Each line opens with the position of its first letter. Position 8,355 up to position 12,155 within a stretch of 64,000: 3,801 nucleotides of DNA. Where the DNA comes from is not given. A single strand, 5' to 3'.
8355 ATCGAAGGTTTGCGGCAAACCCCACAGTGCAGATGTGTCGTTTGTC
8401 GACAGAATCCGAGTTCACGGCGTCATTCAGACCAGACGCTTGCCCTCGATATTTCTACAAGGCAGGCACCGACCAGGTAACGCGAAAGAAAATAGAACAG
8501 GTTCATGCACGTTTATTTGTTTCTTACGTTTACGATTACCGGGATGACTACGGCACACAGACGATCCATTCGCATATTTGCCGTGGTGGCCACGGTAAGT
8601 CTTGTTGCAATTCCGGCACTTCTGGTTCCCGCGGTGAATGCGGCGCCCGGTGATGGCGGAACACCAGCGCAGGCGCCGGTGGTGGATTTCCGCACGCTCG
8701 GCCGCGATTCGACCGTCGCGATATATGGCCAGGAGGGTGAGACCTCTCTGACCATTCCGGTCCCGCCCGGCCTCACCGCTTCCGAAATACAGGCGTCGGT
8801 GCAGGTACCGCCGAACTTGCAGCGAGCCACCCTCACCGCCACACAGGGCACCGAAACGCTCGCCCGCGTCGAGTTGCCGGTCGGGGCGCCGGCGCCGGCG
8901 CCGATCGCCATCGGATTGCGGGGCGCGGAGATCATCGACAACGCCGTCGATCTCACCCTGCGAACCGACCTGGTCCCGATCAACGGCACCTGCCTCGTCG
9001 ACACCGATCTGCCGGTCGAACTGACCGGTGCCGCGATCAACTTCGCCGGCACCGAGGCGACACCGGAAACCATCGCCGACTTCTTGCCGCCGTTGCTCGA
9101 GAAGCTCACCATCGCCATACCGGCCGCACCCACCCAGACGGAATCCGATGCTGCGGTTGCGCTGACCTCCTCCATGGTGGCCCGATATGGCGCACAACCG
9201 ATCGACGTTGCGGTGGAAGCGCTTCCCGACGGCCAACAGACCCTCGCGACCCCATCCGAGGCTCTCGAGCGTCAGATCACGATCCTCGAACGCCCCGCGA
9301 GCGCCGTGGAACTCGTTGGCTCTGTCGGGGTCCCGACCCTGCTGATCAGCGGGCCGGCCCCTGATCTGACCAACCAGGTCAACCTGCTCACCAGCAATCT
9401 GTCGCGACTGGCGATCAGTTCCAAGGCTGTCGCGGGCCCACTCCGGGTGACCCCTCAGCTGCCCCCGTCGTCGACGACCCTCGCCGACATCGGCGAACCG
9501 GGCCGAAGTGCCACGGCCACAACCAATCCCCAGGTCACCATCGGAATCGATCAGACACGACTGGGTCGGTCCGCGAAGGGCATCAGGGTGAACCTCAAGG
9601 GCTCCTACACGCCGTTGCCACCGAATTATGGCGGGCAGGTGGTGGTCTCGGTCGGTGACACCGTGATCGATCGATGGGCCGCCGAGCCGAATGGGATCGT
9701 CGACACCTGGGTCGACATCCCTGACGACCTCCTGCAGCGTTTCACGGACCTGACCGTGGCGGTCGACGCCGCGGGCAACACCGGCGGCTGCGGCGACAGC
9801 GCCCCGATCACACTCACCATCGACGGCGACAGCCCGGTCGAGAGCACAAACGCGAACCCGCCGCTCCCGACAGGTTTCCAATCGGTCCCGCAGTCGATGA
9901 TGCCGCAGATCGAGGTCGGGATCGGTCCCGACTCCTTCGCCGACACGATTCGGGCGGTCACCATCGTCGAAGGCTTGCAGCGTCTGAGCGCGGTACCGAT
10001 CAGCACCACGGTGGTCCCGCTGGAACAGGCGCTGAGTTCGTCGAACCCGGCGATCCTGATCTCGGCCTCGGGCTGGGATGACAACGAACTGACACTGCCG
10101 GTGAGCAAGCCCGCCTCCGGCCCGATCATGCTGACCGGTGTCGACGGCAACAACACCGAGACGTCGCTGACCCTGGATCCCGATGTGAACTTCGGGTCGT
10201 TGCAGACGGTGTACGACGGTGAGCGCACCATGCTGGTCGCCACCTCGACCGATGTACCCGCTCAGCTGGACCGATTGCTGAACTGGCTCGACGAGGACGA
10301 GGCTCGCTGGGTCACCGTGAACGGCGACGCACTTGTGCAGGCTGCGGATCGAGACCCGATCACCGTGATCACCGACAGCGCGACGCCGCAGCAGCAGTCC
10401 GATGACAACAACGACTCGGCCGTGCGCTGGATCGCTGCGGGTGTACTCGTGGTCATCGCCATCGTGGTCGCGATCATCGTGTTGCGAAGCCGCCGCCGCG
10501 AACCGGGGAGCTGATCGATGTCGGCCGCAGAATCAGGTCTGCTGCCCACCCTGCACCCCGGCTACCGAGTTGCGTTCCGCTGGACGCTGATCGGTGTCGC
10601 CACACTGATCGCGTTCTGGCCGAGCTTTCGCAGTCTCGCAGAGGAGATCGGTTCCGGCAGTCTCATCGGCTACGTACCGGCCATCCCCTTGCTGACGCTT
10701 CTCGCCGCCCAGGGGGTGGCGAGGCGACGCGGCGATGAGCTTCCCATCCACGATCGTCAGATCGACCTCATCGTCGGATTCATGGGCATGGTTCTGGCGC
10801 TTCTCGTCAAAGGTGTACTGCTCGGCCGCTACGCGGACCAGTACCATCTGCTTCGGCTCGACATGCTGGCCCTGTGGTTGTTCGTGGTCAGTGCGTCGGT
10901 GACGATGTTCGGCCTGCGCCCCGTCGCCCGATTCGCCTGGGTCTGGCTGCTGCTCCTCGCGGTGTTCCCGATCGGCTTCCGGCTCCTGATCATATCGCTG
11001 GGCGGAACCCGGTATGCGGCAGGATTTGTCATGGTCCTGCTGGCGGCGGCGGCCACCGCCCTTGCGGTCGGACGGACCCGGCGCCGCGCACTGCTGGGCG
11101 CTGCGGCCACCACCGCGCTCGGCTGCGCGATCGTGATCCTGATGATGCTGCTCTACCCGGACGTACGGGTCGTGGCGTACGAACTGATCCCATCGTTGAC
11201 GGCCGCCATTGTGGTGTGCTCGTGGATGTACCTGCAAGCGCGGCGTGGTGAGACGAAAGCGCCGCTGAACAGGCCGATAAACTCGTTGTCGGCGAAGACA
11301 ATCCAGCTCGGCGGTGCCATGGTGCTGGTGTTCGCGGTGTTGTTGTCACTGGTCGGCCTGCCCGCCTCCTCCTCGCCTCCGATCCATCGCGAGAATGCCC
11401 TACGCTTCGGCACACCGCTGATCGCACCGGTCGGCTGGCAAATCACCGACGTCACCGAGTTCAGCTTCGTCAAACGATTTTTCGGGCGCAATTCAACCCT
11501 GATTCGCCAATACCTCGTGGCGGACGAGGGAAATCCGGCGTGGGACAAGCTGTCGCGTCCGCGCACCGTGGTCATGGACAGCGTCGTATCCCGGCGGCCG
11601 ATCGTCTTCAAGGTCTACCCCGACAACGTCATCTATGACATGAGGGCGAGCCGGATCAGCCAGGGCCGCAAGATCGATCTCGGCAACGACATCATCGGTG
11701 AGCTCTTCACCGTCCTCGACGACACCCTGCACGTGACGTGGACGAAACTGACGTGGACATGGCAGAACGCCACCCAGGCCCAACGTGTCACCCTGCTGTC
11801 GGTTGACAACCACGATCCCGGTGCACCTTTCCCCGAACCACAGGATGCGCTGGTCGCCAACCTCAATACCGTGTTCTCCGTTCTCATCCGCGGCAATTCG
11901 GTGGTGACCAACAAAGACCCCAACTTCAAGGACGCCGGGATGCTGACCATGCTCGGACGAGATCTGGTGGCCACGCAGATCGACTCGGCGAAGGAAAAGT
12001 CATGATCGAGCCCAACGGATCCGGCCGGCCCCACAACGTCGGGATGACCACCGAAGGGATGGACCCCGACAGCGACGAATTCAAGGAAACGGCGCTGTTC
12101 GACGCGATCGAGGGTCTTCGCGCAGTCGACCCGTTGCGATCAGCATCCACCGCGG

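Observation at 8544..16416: Candidate synthase-dependent exopolysaccharide system in a mycolic-acid bacterium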

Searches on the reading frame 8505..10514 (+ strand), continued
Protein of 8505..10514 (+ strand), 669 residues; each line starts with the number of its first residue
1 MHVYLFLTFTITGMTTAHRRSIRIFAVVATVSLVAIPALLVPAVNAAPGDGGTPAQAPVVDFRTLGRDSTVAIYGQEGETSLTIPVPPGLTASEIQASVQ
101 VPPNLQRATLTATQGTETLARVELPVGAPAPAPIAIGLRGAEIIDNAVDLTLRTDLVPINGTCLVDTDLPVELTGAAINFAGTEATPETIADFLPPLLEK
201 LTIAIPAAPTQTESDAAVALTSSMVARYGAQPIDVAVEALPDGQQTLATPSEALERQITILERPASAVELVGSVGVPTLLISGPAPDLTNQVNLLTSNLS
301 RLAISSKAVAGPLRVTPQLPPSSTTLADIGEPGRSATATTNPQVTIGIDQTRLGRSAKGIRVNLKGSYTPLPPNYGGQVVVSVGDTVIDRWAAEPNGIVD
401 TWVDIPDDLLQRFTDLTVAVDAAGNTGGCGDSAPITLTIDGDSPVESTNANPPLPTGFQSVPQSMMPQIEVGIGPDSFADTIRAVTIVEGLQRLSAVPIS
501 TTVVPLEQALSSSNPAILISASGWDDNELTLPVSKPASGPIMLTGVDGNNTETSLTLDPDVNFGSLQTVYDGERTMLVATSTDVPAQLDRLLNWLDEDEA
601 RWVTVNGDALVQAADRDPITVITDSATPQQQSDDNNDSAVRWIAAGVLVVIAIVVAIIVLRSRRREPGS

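Call 81: search_protein_families(library=pfam, proteins=[L021:8174-9757:+, L021:4508-6907:+, L021:12006-12629:+, L021:13323-14417:+, L021:14773-16581:-, L021:6964-8283:-, L021:13011-13883:-, L021:4319-6670:-], max_evalue=0.001)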
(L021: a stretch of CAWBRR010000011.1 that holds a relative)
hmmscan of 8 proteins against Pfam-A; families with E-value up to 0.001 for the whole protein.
L021:8174-9757:+ (527 aa): 2 families
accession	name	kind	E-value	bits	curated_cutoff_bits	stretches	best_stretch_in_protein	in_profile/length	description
PF02781.21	G6PD_C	-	7.7e-87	291.5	27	1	235-512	1-291/296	Glucose-6-phosphate dehydrogenase, C-terminal domain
PF00479.28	G6PD_N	-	5.6e-46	157.9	22.1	1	60-233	1-183/183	Glucose-6-phosphate dehydrogenase, NAD binding domain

L021:4508-6907:+ (799 aa): 0 families

L021:12006-12629:+ (207 aa): 0 families

L021:13323-14417:+ (364 aa): 0 families

L021:14773-16581:- (602 aa): 3 families
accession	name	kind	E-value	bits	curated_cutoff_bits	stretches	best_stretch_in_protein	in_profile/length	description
PF00573.27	Ribosomal_L4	-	6e-66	222.2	25.8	1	3-184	5-186/190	Ribosomal protein L4/L1 family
PF03947.24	Ribosomal_L2_C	-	6.9e-31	107.4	33.7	1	499-574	51-126/126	Ribosomal Proteins L2, C-terminal domain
PF00276.25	Ribosomal_L23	-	1.4e-20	73.9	30.8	1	208-266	1-59/86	Ribosomal protein L23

L021:6964-8283:- (439 aa): 0 families

L021:13011-13883:- (290 aa): 4 families
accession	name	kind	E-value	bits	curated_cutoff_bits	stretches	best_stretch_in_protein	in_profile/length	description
PF00189.25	Ribosomal_S3_C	-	1.2e-35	122.3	34.1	1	130-213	1-83/83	Ribosomal protein S3, C-terminal domain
PF07650.23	KH_2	-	2.3e-19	69.4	22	1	55-120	8-77/78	KH domain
PF13083.13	KH_KhpA-B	-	1.4e-06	28.6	32.1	1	64-104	21-61/73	KhpA/KhpB, KH domain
PF05316.17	VAR1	-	0.0002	21.9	33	0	157-213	128-192/195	Mitochondrial ribosomal protein (VAR1)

L021:4319-6670:- (783 aa): 2 families
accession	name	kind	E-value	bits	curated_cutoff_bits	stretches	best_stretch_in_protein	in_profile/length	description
PF00884.28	Sulfatase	-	1.9e-64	218.3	25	1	33-462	1-301/301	Sulfatase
PF16347.10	SGSH_C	-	4.8e-05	24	29.3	1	415-476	7-67/154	N-sulphoglucosamine sulphohydrolase, C-terminal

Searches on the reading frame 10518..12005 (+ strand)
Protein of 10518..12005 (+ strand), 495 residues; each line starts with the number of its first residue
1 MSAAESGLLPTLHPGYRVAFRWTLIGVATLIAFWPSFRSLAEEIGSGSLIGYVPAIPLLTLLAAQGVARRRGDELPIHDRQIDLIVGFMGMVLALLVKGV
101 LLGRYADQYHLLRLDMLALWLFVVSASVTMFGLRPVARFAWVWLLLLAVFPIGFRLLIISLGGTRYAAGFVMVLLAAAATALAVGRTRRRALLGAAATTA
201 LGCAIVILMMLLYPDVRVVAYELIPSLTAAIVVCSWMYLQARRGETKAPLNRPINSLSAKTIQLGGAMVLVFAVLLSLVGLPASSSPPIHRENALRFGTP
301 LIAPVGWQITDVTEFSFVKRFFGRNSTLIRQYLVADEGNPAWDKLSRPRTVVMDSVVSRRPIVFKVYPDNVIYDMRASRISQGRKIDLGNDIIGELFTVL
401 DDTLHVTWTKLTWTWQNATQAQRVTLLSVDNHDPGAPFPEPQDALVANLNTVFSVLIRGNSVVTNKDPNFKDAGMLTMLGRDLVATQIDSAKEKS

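Call 3: search_protein_families(library=pfam, proteins=[window:10518-12005:+], max_evalue=0.01)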
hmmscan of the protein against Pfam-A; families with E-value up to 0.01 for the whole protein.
window:10518-12005:+ (495 aa): 0 families

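Call 4: search_protein_families(library=ncbifam, proteins=[window:10518-12005:+], max_evalue=0.01)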
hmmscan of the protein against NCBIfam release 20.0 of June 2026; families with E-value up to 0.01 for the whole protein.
window:10518-12005:+ (495 aa): 0 families

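Call 16: find_homologous_proteins(query=window:10518-12005:+)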
Query window:10518-12005:+ (495 aa): 417 proteins with E <= 0.001 among 8000 candidates; the best 120 are listed.
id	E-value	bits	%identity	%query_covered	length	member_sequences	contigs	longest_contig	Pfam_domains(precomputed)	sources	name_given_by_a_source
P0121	0.0e+0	1060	97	100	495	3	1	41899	-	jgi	jgi:hypothetical protein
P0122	2.3e-257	872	79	100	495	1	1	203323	-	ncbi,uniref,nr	ncbi:hypothetical protein [Nocardia sp. 348MFTsu5.1]|uniref:hypothetical protein n=1 Tax=Nocardia sp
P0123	2.3e-255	866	77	100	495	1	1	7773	-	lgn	-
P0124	1.1e-252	857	77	100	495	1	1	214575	-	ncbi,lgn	ncbi:UNVERIFIED_CONTAM: hypothetical protein DES50_109173 [Williamsia faeni]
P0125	1.6e-223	761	69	100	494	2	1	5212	-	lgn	-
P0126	4.5e-222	756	69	100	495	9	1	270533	-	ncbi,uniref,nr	ncbi:hypothetical protein BH683_021500 [Williamsia sp. 1138]|uniref:hypothetical protein n=1 Tax=Wil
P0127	7.9e-222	755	68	100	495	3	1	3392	-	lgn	-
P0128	1.3e-213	728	66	100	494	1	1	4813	-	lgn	-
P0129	1.1e-182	626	58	100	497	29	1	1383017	-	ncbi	ncbi:hypothetical protein [Williamsia sp. R60]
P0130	5.5e-176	604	59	96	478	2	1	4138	-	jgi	jgi:hypothetical protein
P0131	1.7e-158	546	53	98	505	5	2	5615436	-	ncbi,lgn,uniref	ncbi:hypothetical protein OG976_18270 [Mycobacterium sp. NBC_00419]|uniref:hypothetical protein n=1 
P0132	8.5e-153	528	51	97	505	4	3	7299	-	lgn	-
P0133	1.3e-152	527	53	97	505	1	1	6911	-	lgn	-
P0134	2.6e-152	526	51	97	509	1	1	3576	-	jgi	jgi:hypothetical protein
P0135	3.5e-152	526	52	97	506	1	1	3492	-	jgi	jgi:xanthosine utilization system XapX-like protein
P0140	3.1e-149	516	51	97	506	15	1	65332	-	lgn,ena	-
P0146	1.0e-147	511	49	100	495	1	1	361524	-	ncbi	ncbi:MAG: hypothetical protein U0Q47_02690 [Mycobacterium sp.]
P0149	1.7e-146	507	51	97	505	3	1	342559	-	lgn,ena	-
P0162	1.3e-142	494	48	96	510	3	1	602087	-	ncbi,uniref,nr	ncbi:hypothetical protein [Mycolicibacterium komossense]|uniref:hypothetical protein n=1 Tax=Mycolic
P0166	2.9e-142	493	50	96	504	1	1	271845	-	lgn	-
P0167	7.3e-142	492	49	96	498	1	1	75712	-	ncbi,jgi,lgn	jgi:hypothetical protein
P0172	2.1e-140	487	48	96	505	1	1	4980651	-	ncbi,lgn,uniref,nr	ncbi:hypothetical protein [Mycobacterium sp. IDR2000157661]|uniref:hypothetical protein n=1 Tax=Myco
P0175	6.6e-140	485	47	97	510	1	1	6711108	-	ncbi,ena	-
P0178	3.7e-139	483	48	96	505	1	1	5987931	-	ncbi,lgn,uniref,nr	ncbi:hypothetical protein SAMN04489835_5868 [Mycolicibacterium rutilum]|uniref:Uncharacterized prote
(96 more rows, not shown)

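Call 27: search_solved_structures(query=A2, max_evalue=1)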
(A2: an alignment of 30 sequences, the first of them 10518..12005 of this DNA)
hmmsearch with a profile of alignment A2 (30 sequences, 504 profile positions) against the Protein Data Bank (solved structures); distinct sequences matched with E-value up to 1: 0.

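Call 33: predict_structure(alignment_id=A2)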
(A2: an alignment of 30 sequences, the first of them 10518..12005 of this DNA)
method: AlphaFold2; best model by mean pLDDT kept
length: 495 residues; sequences in the alignment: 30
mean_pLDDT: 82.0   pTM: 0.75
mean pLDDT of the five models: 82.0, 81.9, 79.5, 78.7, 74.2
residues with pLDDT >= 90: 169; 70-90: 245; 50-70: 64; < 50: 17
segments of 3 or more residues with pLDDT < 50: 1-7, 458-462
pLDDT, mean of each block of 10 residues (from residue 1): 42 72 92 92 83 90 83 57 85 93 79 88 88 71 86 83 86 95 87 95 96 90 95 91 65 57 86 93 62 79 92 88 85 89 84 90 77 78 85 87 85 86 90 74 71 54 64 89 90 78
secondary structure, 60 per line:
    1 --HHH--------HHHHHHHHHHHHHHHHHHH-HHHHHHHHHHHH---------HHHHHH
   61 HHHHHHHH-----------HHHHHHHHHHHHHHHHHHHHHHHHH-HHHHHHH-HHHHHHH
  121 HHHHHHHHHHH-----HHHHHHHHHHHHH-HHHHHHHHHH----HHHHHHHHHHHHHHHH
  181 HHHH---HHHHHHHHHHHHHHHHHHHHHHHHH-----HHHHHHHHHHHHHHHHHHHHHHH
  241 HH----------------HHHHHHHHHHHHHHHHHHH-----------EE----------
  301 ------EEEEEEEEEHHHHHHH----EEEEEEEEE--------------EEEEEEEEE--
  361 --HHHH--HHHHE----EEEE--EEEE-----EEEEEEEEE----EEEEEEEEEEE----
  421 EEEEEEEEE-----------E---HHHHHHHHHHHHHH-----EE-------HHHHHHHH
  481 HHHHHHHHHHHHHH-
elements in order: H14-32 H34-45 H55-68 H80-104 H106-112 H114-131 H137-149 H151-160 H165-184 H188-212 H218-242 H259-277 E307-315 H316-322 E327-335 E350-358 H363-366 H369-372 E378-381 E384-387 E393-401 E406-416 E421-429 H445-458 H473-494

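Call 36: fold_search(model_id=the predicted structure, library=pdb)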
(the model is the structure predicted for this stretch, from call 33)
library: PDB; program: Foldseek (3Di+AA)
matches with E <= 10: 765; with E <= 0.001: 0
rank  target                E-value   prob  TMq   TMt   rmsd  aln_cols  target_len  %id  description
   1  6tfj_A                1.8e-02  0.13  0.10  0.08  23.0       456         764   10  Vip3Aa protoxin structure (released 2020-08-12)
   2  6i3v_F                3.7e-02  0.63  0.11  0.24  26.0       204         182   10  x-ray structure of the human mitochondrial PRELID1 in complex with TRIAP1 (released 2019-03-20)
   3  5jqm_B                3.8e-02  0.57  0.12  0.21  13.4       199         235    8  Crystal Structure of Phosphatidic acid Transporter Ups1/Mdm35 Void of Bound Phospholipid from Saccharomyces Cerevisiae (released 2017-07-12)
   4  5jqm_A                4.2e-02  0.47  0.11  0.19  13.7       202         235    9  Crystal Structure of Phosphatidic acid Transporter Ups1/Mdm35 Void of Bound Phospholipid from Saccharomyces Cerevisiae (released 2017-07-12)
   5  5jql_A                4.4e-02  0.66  0.11  0.25  27.1       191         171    8  Crystal Structure of Phosphatidic acid Transporter Ups1/Mdm35 Void of Bound Phospholipid from Saccharomyces Cerevisiae (released 2017-07-12)
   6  4ytw_D                4.6e-02  0.63  0.12  0.26  26.3       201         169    8  Crystal structure of Ups1-Mdm35 complex (released 2015-08-12)
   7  5jql_I                4.6e-02  0.54  0.11  0.26  22.8       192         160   10  Crystal Structure of Phosphatidic acid Transporter Ups1/Mdm35 Void of Bound Phospholipid from Saccharomyces Cerevisiae (released 2017-07-12)
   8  6i3v_B                5.2e-02  0.60  0.11  0.25  26.5       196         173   11  x-ray structure of the human mitochondrial PRELID1 in complex with TRIAP1 (released 2019-03-20)
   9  4ytw_B                5.2e-02  0.47  0.11  0.25  25.3       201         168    9  Crystal structure of Ups1-Mdm35 complex (released 2015-08-12)
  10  5jqm_C                5.5e-02  0.57  0.12  0.20  13.5       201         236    8  Crystal Structure of Phosphatidic acid Transporter Ups1/Mdm35 Void of Bound Phospholipid from Saccharomyces Cerevisiae (released 2017-07-12)
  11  5jql_E                5.5e-02  0.54  0.11  0.25  24.8       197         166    8  Crystal Structure of Phosphatidic acid Transporter Ups1/Mdm35 Void of Bound Phospholipid from Saccharomyces Cerevisiae (released 2017-07-12)
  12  3hlz_B                5.7e-02  0.38  0.11  0.19  25.0       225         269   11  Crystal structure of BT_1490 (NP_810393.1) from BACTEROIDES THETAIOTAOMICRON VPI-5482 at 1.50 A resolution (released 2009-06-16)
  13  4xhr_A                6.8e-02  0.66  0.13  0.29  13.5       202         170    8  Structure of a phospholipid trafficking complex, native (released 2015-07-01)
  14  5jql_G                7.5e-02  0.41  0.11  0.25  24.3       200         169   10  Crystal Structure of Phosphatidic acid Transporter Ups1/Mdm35 Void of Bound Phospholipid from Saccharomyces Cerevisiae (released 2017-07-12)
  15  5jql_K                7.8e-02  0.41  0.11  0.25  25.7       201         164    9  Crystal Structure of Phosphatidic acid Transporter Ups1/Mdm35 Void of Bound Phospholipid from Saccharomyces Cerevisiae (released 2017-07-12)
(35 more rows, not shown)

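Call 37: search_protein_families(library=pfam, alignment_id=A2, max_evalue=10)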
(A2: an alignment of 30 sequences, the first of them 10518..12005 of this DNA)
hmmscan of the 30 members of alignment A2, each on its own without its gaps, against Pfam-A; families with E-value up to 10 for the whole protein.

A. member 1, window:10518-12005:+ (495 aa): 0 families

B. families by the number of members that match (of 30 scanned): 9 families
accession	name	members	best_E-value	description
PF09843.14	DUF2070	3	0.49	Predicted membrane protein (DUF2070)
PF11990.13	DUF3487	2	0.043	Protein of unknown function (DUF3487)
PF10777.14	YlaC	2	0.73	Inner membrane protein YlaC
PF09721.15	Exosortase_EpsH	1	0.0039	Transmembrane exosortase (Exosortase_EpsH)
PF04276.17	DUF443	1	0.12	Protein of unknown function (DUF443)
PF04061.19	ORMDL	1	0.38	ORMDL family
PF19616.4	DUF6121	1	3.5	Family of unknown function (DUF6121)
PF11511.13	RhodobacterPufX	1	3.7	Intrinsic membrane protein PufX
PF18613.6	TrkA_TMD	1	4.1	Tyrosine kinase receptor A trans-membrane domain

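Call 38: search_protein_families(library=ncbifam, alignment_id=A2, max_evalue=10)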
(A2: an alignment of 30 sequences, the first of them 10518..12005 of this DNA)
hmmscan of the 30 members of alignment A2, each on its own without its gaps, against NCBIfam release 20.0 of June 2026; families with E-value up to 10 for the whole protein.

A. member 1, window:10518-12005:+ (495 aa): 3 families
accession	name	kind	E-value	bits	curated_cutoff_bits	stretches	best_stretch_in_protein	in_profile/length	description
TIGR04265.1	bac_cardiolipin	equivalog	3.3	6.5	290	1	116-156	8-49/483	cardiolipin synthase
NF049986.1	memb_Rv1678_C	equivalog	4.8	7.2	50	1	169-210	12-53/95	Rv1678 family membrane protein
NF041214.1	plasmid_TraB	equivalog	5.5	5.3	800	1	139-236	9-105/639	plasmid transfer protein TraB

B. families by the number of members that match (of 30 scanned): 11 families
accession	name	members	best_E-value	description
TIGR04152.1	exosort_VPLPA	8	0.014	VPLPA-CTERM-specific exosortase XrtD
NF035943.2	exosort_XrtV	3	0.003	exosortase V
NF049986.1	memb_Rv1678_C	2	0.0029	Rv1678 family membrane protein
TIGR04265.1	bac_cardiolipin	2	2.4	cardiolipin synthase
TIGR04438.1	small_Trp_rich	2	2.9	TIGR04438 family Trp-rich protein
TIGR03750.1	conj_TIGR03750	1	0.019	TIGR03750 family conjugal transfer protein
NF046119.1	memb_SCO4225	1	0.027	SCO4225 family membrane protein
NF007848.0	PRK10557.1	1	0.26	prepilin peptidase-dependent protein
NF033636.1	acid_shock_Asr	1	0.4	acid resistance repetitive basic protein Asr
TIGR03943.1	TIGR03943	1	2.7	TIGR03943 family putative permease subunit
NF041214.1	plasmid_TraB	1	5.5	plasmid transfer protein TraB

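Call 56: search_protein_families(library=ncbifam, proteins=[P0131, P0140, P0146, P0149, P0162, P0166, P0167, P0172, P0175, P0178], max_evalue=1)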
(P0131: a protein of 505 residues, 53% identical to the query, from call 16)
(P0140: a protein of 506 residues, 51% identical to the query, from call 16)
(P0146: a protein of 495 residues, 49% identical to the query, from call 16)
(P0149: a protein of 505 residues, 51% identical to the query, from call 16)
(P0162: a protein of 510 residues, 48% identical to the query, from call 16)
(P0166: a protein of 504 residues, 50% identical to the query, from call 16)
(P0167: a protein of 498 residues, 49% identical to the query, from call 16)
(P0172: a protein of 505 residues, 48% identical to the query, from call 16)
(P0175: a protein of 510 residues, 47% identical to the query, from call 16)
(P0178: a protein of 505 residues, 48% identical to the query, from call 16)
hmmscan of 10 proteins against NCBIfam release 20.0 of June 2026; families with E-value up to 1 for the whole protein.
P0131 (505 aa): 0 families

P0140 (506 aa): 0 families

P0146 (495 aa): 0 families

P0149 (505 aa): 0 families

P0162 (510 aa): 1 family
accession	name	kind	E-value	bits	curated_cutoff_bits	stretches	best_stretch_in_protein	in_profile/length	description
TIGR04152.1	exosort_VPLPA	exception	0.61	9.1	400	1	80-170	26-109/486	VPLPA-CTERM-specific exosortase XrtD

P0166 (504 aa): 0 families

P0167 (498 aa): 2 families
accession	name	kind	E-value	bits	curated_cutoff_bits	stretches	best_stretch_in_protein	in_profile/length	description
TIGR04152.1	exosort_VPLPA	exception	0.014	14.5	400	1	78-164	30-109/486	VPLPA-CTERM-specific exosortase XrtD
NF007848.0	PRK10557.1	equivalog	0.26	10.6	120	1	305-401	95-190/192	prepilin peptidase-dependent protein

P0172 (505 aa): 0 families

P0175 (510 aa): 0 families

P0178 (505 aa): 0 families
